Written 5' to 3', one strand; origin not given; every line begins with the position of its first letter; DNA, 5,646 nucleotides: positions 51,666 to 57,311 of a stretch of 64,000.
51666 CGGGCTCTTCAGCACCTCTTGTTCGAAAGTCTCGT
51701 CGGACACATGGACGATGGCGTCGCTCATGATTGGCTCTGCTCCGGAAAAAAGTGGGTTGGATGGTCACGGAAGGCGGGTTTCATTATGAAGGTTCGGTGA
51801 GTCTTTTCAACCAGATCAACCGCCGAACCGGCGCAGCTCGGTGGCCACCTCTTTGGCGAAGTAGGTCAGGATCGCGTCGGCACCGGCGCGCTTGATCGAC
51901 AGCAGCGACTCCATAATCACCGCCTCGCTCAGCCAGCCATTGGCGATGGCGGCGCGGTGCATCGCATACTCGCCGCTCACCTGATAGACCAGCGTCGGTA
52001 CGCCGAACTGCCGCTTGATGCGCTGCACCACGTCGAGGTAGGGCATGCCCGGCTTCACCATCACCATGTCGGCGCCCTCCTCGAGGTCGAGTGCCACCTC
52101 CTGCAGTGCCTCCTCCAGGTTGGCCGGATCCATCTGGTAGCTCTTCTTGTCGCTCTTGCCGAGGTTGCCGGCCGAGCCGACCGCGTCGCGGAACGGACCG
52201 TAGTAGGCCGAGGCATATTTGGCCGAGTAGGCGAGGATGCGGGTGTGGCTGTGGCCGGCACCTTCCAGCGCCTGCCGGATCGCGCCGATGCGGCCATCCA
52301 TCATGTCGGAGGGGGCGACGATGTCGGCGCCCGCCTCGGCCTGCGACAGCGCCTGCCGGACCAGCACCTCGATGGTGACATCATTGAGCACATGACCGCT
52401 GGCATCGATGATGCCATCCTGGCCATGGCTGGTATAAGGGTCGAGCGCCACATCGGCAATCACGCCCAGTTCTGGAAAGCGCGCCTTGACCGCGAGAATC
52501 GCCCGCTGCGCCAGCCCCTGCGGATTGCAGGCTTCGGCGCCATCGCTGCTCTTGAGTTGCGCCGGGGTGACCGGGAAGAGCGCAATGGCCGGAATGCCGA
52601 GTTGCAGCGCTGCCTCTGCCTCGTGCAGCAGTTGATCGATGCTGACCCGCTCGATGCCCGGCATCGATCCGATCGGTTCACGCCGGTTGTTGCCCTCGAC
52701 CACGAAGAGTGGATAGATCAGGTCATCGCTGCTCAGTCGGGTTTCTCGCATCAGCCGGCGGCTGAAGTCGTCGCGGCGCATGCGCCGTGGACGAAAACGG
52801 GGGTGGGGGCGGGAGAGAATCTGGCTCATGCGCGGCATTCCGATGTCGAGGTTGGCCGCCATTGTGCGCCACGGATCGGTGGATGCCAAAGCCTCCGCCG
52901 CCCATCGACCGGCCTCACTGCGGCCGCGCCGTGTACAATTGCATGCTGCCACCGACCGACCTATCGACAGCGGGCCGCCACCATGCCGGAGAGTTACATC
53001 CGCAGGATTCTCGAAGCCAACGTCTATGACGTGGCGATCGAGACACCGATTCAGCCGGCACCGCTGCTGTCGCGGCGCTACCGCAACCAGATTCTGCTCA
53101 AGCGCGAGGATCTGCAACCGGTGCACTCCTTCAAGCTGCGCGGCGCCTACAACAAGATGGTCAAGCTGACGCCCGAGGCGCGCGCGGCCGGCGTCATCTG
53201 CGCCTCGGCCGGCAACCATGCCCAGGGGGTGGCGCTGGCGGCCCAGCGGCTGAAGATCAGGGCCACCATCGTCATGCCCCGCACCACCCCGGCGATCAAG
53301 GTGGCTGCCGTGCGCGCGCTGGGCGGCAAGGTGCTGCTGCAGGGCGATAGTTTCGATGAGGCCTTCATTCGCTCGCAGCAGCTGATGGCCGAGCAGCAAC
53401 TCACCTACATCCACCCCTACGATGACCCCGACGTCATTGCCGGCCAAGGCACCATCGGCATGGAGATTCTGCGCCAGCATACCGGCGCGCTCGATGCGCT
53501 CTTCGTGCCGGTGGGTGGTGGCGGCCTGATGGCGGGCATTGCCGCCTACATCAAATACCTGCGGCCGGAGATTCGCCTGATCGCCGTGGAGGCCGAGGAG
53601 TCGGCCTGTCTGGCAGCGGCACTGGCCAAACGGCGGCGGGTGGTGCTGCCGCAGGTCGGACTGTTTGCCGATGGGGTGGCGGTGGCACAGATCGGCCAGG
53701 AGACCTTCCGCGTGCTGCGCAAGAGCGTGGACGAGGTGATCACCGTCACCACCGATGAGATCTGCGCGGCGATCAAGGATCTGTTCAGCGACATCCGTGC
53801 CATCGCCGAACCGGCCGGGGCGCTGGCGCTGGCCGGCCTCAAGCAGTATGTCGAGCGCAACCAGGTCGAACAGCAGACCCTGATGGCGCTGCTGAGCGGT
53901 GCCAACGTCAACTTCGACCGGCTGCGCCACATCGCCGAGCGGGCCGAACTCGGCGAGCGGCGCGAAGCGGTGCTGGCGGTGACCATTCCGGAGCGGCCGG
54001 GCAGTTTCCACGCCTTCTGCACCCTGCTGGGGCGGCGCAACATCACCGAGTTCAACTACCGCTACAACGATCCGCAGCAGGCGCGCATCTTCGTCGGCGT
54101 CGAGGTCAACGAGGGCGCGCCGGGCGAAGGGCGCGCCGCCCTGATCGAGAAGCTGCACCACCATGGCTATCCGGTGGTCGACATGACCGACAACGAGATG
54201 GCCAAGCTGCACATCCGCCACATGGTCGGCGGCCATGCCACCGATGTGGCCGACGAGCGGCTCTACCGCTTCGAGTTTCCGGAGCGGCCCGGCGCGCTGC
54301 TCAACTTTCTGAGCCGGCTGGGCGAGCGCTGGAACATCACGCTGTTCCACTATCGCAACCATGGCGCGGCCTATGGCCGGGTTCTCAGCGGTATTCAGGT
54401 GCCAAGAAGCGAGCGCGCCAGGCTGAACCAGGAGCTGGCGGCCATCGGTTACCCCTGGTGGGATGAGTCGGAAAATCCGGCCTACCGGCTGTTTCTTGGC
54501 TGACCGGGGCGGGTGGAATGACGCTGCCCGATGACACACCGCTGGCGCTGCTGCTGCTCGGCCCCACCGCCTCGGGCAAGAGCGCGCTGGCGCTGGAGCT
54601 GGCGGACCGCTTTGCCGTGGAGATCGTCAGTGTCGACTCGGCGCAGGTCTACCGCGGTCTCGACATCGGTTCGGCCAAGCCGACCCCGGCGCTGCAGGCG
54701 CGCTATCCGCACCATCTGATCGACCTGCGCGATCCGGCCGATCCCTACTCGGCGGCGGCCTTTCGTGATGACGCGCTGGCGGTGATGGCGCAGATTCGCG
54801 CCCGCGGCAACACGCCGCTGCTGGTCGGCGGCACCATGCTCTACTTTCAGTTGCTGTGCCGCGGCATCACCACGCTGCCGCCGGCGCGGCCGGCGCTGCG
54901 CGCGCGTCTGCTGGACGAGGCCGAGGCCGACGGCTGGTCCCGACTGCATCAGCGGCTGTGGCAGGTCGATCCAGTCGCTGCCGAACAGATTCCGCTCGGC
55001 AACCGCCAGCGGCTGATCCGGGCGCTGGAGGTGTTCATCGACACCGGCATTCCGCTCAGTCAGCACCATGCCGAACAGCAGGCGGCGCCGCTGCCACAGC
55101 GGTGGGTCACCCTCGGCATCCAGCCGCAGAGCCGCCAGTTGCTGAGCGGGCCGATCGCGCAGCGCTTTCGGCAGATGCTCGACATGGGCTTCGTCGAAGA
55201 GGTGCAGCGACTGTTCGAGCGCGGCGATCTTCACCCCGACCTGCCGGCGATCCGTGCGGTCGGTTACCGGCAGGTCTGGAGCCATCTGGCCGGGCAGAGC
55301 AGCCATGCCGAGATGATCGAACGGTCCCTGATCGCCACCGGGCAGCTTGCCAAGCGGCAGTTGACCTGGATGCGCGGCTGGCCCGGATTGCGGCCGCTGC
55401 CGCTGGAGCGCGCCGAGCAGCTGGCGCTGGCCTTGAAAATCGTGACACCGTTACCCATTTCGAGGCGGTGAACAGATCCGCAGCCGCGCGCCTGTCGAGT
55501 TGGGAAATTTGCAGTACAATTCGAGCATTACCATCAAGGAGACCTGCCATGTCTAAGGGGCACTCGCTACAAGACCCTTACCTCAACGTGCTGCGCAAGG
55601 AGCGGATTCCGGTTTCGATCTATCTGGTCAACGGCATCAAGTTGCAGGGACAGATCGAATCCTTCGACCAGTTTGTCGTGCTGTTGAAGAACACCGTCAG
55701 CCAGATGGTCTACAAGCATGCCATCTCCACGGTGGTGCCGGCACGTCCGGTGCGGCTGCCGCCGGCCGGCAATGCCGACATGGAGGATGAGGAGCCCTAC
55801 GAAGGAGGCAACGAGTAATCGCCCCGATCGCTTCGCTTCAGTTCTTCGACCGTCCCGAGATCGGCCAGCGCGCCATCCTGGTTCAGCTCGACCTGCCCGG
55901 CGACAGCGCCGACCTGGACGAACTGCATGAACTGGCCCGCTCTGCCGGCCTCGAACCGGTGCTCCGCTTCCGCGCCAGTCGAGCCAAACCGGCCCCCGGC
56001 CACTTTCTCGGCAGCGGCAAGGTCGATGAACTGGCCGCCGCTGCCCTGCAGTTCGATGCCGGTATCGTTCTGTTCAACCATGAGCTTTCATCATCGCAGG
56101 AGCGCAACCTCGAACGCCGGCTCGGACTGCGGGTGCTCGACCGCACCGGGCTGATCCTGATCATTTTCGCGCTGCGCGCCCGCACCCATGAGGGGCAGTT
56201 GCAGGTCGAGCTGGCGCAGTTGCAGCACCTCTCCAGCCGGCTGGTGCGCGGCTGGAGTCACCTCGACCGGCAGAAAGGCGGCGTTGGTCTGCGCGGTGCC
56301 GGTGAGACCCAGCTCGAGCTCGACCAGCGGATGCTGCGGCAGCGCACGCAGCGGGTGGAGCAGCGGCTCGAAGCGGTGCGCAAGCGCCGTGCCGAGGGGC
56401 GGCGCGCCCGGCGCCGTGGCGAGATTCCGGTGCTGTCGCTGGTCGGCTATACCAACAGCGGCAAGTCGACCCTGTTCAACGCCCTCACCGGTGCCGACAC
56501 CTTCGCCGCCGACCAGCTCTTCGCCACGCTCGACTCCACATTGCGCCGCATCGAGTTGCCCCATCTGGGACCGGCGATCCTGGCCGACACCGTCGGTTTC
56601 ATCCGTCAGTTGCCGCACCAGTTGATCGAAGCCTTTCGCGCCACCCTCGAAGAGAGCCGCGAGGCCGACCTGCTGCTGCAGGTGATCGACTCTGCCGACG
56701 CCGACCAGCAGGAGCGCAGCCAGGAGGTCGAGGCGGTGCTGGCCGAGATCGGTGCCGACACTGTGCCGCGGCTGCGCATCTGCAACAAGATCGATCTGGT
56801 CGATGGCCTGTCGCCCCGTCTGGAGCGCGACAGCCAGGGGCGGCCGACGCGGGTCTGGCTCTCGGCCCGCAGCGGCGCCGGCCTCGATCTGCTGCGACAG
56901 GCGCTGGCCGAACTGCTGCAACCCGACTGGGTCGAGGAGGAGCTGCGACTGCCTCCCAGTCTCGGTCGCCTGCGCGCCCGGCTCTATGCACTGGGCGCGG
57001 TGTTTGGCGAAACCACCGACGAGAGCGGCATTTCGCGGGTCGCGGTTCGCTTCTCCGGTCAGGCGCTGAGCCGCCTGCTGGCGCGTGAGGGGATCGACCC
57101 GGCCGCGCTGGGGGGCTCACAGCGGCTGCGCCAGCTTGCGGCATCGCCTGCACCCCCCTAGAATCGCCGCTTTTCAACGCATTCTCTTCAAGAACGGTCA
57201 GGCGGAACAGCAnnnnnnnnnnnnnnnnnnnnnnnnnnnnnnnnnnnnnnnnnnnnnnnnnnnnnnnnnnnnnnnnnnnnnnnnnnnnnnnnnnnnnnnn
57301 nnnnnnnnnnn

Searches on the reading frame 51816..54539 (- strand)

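Call 48: search_protein_families(library=pfam, proteins=[window:51816-54539:-], max_evalue=0.00001)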
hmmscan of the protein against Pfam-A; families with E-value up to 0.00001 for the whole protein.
window:51816-54539:- (907 aa): 1 family
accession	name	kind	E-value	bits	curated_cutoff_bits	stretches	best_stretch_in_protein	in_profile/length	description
PF00490.27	ALAD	-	2.5e-138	461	24.6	1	583-899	3-315/317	Delta-aminolevulinic acid dehydratase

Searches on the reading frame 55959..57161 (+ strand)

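Call 48: search_protein_families(library=pfam, proteins=[window:55959-57161:+], max_evalue=0.00001)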
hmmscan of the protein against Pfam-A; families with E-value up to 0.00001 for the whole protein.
window:55959-57161:+ (400 aa): 3 families
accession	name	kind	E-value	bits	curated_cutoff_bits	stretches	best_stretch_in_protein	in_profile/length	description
PF16360.10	GTP-bdg_M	-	1e-25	90.5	29.5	1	73-151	1-79/79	GTP-binding GTPase Middle Region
PF13167.11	GTP-bdg_N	-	5.2e-20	72.3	25.4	1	4-71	22-89/89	GTP-binding GTPase N-terminal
PF01926.29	MMR_HSR1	-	3.4e-19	69.5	21.9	1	160-277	3-113/113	50S ribosome-binding GTPase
